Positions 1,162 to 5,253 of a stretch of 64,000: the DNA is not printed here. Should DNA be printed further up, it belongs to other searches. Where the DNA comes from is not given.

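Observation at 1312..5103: Fibre-like giant protein built from a novel ~16-aa [ED][IL]GN[IV]YP periodic repeat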

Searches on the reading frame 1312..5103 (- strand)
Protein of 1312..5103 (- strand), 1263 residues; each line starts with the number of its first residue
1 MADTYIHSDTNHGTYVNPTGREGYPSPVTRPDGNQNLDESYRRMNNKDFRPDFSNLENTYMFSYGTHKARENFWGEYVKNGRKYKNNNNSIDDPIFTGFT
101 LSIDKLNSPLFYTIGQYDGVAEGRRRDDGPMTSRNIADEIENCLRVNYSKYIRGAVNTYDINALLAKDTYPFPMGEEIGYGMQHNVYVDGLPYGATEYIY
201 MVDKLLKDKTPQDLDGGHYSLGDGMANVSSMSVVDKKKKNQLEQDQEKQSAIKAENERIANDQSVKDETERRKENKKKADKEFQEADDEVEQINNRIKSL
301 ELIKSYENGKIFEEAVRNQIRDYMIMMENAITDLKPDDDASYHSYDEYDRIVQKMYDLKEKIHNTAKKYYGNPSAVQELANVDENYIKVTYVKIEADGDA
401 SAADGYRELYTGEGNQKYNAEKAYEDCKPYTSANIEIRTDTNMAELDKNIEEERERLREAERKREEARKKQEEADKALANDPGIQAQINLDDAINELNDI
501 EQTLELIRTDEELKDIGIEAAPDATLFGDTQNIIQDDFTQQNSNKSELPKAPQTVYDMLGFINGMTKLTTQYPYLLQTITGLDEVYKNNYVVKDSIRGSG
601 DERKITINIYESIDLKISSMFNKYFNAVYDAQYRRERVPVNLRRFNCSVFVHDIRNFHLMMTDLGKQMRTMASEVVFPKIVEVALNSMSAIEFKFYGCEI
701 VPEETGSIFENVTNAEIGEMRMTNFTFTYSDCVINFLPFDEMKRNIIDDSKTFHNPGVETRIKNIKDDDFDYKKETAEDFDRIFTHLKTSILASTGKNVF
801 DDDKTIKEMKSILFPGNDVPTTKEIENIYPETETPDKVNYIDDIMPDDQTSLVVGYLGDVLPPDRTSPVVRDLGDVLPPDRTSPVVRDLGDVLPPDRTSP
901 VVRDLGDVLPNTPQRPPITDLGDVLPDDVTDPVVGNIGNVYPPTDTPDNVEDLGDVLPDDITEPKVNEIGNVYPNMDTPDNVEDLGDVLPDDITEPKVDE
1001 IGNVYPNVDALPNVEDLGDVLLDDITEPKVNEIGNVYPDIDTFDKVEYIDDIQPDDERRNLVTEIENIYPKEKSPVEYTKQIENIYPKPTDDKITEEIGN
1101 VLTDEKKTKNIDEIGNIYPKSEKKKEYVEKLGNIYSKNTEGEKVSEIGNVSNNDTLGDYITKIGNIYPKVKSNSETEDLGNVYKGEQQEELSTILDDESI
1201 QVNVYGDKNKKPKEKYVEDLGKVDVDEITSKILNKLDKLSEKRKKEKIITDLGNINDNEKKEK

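Call 4: search_protein_families(library=pfam, proteins=[window:1312-5103:-], max_evalue=1)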
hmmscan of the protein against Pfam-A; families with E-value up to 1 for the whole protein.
window:1312-5103:- (1263 aa): 1 family
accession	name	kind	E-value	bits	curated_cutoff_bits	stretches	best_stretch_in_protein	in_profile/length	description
PF09205.15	DUF1955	-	0.0022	18.2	26.4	1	1094-1179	56-140/159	Domain of unknown function (DUF1955)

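Call 5: search_protein_families(library=phrogs, proteins=[window:1312-5103:-], max_evalue=0.01)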
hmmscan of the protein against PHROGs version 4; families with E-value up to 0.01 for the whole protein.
window:1312-5103:- (1263 aa): 0 families

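Call 7: search_dna_similar(query=window:1312-5103:-, collection=phages, mode=protein, max_evalue=0.001)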
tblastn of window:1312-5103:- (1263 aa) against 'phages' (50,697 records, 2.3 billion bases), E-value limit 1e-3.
Records with a match: 19; places in all: 19; records where one place covers at least 80% of the query: 0.
Best place of each record, by identity: <60% 19.
By first word of the organism name: Prevotella 11; Tenacibaculum 5; Sphingomonas 2; uncultured 1.
By host as written in the record: Prevotella sp. 11; Tenacibaculum maritimum 3; Sphingomonas paucimobilis, Felix d'Herelle Reference Center for Phages host ... 2; Tenacibaculum sp. 2; - 1.
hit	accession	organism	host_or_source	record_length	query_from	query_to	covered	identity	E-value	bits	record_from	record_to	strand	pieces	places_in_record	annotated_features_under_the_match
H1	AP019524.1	Tenacibaculum phage PTm1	Tenacibaculum maritimum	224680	490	714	18%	26.5%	5e-8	64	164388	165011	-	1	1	hypothetical protein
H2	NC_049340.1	Tenacibaculum phage PTm1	Tenacibaculum maritimum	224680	490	714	18%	26.5%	5e-8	64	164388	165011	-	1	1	hypothetical protein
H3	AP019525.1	Tenacibaculum phage PTm5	Tenacibaculum maritimum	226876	490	714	18%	26.5%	5e-8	64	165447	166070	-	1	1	hypothetical protein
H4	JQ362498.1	Sphingomonas phage PAU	Sphingomonas paucimobilis, Felix ...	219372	553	730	14%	30.4%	5e-8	64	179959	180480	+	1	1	255: gp255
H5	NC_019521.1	Sphingomonas phage PAU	Sphingomonas paucimobilis, Felix ...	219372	553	730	14%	30.4%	5e-8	64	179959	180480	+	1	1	255: gp255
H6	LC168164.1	Tenacibaculum phage pT24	Tenacibaculum sp.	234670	561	719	13%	29.6%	5e-10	71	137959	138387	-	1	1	hypothetical protein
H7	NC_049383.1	Tenacibaculum phage pT24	Tenacibaculum sp.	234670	561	719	13%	29.6%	5e-10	71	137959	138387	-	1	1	hypothetical protein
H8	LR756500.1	uncultured phage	metagenomic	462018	561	658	8%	37.0%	1e-11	76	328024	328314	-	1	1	record has no annotation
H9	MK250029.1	Prevotella phage Lak-C1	Prevotella sp.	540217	561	655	8%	32.6%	4e-4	51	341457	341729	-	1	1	record has no annotation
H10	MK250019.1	Prevotella phage Lak-A2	Prevotella sp.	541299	561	655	8%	32.6%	5e-4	50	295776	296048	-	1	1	record has no annotation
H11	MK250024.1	Prevotella phage Lak-B5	Prevotella sp.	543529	561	655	8%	31.3%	1e-4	52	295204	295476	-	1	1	record has no annotation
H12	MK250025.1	Prevotella phage Lak-B6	Prevotella sp.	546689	561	655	8%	31.3%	1e-4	52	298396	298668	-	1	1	record has no annotation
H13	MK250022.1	Prevotella phage Lak-B3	Prevotella sp.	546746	561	655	8%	31.3%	1e-4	52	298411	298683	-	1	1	record has no annotation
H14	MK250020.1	Prevotella phage Lak-B1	Prevotella sp.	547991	561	655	8%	31.3%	1e-4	52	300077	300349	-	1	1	record has no annotation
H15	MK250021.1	Prevotella phage Lak-B2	Prevotella sp.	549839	561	655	8%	31.3%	1e-4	52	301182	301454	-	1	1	record has no annotation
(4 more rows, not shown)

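Call 9: find_homologous_proteins(query=window:1312-5103:-, max_evalue=0.001)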
Query window:1312-5103:- (1263 aa): 23 proteins with E <= 0.001 among 8000 candidates.
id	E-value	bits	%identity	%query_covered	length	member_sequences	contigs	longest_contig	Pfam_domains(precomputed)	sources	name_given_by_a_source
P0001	0.0e+0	2831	100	100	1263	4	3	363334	-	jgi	-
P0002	0.0e+0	2624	86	100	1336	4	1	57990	-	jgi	jgi:hypothetical protein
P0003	0.0e+0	1103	49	62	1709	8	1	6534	-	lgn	-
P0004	0.0e+0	1094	51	60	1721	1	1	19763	-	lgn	-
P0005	0.0e+0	1052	51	60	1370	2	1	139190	-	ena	-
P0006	6.0e-291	987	48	68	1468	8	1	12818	-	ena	-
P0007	2.0e-285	969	50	61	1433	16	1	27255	-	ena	-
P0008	6.6e-270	917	39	100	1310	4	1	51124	-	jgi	jgi:hypothetical protein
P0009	1.5e-254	866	43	88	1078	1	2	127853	-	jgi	jgi:predicted nucleic acid-binding Zn-ribbon protein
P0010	1.7e-254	866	47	68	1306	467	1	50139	-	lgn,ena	-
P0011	5.6e-254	864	43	88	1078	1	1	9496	-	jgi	jgi:predicted nucleic acid-binding Zn-ribbon protein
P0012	7.1e-250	851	29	30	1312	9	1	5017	-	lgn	-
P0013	1.0e-249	850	51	60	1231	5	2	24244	-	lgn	-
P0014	1.9e-247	843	51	58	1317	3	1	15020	-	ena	-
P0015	4.2e-247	842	51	58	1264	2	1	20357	-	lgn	-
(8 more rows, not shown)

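Call 23: find_encoding_contigs(protein=P0001, flank=10000, max_places=3)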
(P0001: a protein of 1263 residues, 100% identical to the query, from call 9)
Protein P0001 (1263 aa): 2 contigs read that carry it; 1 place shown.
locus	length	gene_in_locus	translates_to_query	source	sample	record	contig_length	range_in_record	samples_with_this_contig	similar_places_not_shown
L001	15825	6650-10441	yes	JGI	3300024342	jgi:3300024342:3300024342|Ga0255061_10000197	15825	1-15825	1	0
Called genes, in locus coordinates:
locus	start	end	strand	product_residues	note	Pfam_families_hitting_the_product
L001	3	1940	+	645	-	?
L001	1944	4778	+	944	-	-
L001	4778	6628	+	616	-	-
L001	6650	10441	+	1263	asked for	-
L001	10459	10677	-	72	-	-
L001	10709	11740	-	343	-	-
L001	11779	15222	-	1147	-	-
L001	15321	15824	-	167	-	?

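Call 25: find_encoding_contigs(protein=P0005, flank=10000, max_places=2)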
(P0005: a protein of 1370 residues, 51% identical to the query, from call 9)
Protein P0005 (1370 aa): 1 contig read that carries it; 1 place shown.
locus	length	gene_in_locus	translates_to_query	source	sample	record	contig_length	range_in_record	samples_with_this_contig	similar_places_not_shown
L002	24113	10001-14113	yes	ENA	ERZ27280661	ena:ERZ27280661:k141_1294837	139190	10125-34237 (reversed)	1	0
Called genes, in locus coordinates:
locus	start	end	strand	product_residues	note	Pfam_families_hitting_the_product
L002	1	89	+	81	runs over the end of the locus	-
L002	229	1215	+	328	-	PF08804:gp32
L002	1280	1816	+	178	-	-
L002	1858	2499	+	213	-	-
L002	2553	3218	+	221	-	-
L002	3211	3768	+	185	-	-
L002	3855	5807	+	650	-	-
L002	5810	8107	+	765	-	-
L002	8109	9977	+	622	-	-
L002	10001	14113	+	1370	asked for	-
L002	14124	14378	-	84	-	-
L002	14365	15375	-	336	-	-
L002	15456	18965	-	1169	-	-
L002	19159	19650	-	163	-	PF08722:Tn7_TnsA-like_N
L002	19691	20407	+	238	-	-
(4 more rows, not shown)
